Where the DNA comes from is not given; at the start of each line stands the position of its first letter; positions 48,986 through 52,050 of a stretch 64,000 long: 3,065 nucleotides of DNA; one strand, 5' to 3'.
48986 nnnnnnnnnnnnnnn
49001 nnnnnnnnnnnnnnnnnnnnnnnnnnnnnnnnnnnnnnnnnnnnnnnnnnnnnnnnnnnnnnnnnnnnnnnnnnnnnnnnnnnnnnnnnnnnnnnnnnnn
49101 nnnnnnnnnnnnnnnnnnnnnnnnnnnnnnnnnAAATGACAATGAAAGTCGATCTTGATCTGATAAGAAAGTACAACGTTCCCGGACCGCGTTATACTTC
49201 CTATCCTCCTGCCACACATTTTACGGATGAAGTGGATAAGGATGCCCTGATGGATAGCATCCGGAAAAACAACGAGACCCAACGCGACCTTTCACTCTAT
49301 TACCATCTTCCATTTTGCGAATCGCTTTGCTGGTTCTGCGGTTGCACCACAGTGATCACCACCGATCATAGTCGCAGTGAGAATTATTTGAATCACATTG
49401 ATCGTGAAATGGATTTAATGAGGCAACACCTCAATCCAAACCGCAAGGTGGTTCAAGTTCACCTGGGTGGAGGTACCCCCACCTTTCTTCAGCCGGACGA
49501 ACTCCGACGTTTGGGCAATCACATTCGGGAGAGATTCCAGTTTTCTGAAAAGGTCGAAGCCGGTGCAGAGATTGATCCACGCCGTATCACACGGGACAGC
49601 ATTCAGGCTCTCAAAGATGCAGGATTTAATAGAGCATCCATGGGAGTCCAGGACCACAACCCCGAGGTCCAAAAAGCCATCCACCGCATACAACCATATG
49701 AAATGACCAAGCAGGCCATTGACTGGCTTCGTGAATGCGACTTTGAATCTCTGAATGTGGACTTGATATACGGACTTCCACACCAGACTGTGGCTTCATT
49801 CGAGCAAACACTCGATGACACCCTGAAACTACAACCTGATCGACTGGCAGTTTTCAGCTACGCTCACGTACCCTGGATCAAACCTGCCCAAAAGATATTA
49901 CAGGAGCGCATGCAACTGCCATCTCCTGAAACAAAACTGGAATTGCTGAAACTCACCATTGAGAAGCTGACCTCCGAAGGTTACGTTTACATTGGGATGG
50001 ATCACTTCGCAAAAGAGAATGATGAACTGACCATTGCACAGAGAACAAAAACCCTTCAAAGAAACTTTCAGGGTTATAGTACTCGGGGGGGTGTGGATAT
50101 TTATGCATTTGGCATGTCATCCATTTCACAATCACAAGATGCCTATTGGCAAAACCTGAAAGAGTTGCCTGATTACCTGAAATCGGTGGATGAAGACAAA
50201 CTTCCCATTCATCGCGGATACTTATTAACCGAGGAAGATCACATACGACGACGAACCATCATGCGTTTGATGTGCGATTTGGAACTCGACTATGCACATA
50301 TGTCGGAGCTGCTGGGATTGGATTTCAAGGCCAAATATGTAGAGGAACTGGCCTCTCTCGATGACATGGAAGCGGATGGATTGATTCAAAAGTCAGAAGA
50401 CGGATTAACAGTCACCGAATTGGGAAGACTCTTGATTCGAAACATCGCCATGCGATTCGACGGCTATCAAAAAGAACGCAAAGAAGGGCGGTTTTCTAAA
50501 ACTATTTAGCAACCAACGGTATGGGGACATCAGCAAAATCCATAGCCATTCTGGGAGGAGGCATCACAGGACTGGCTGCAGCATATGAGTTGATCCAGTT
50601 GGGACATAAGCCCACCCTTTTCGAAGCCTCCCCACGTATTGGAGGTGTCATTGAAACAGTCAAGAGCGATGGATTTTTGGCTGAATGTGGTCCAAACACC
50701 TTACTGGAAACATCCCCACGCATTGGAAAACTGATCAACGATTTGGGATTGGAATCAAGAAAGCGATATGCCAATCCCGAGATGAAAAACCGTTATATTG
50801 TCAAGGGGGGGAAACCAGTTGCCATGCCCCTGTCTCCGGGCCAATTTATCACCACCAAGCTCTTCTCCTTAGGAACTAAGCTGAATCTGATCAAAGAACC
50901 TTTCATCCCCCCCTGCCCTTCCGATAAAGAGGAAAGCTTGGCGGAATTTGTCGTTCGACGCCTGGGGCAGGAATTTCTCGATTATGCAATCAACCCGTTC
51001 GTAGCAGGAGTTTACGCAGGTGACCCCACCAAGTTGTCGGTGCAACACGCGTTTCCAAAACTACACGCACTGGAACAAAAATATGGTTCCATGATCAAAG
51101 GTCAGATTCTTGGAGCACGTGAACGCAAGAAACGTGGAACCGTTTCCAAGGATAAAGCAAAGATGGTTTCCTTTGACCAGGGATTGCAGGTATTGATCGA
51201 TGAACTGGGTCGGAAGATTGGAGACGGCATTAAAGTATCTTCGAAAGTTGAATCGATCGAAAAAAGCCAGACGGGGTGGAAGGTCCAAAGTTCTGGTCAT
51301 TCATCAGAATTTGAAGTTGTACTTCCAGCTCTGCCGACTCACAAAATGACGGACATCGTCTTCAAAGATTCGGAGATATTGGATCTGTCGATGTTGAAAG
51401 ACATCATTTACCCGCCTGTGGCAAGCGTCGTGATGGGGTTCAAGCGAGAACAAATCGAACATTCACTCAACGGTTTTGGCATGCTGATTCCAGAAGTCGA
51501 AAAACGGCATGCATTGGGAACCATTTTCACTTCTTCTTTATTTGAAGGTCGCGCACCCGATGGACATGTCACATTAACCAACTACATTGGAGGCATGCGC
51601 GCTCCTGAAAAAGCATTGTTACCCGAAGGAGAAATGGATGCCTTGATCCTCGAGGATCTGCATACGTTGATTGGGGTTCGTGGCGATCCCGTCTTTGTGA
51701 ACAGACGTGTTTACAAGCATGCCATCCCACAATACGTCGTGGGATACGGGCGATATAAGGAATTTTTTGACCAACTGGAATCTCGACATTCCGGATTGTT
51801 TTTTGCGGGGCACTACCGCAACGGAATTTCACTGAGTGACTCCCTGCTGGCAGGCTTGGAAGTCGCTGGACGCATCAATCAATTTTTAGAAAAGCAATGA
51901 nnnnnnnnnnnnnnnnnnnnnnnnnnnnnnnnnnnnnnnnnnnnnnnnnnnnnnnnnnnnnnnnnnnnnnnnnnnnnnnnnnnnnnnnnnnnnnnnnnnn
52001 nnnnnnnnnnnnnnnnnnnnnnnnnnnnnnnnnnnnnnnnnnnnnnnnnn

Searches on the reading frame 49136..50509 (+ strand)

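Call 86: search_protein_families(library=pfam, proteins=[window:49136-50509:+], max_evalue=0.00001)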
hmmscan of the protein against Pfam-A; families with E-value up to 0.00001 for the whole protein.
window:49136-50509:+ (457 aa): 2 families
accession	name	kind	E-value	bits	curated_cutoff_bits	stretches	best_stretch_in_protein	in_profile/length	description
PF04055.27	Radical_SAM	-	1.1e-24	87.9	29.5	1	56-228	2-165/166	Radical SAM superfamily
PF06969.22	HemN_C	-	4.3e-11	43.1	24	1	364-433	1-67/67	HemN C-terminal domain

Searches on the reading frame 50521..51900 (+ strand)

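Call 86: search_protein_families(library=pfam, proteins=[window:50521-51900:+], max_evalue=0.00001)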
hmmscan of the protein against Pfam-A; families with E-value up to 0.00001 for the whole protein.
window:50521-51900:+ (459 aa): 3 families
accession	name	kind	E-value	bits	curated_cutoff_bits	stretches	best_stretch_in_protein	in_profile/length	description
PF01593.30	Amino_oxidase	-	3.5e-61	208.3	19.8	1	15-452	1-442/443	Flavin containing amine oxidoreductase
PF13450.12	NAD_binding_8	-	1.6e-13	51.2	21.9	1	10-75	1-68/68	NAD(P)-binding Rossmann-like domain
PF01266.30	DAO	-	1.6e-07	31.6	27.9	1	8-42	2-37/353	FAD dependent oxidoreductase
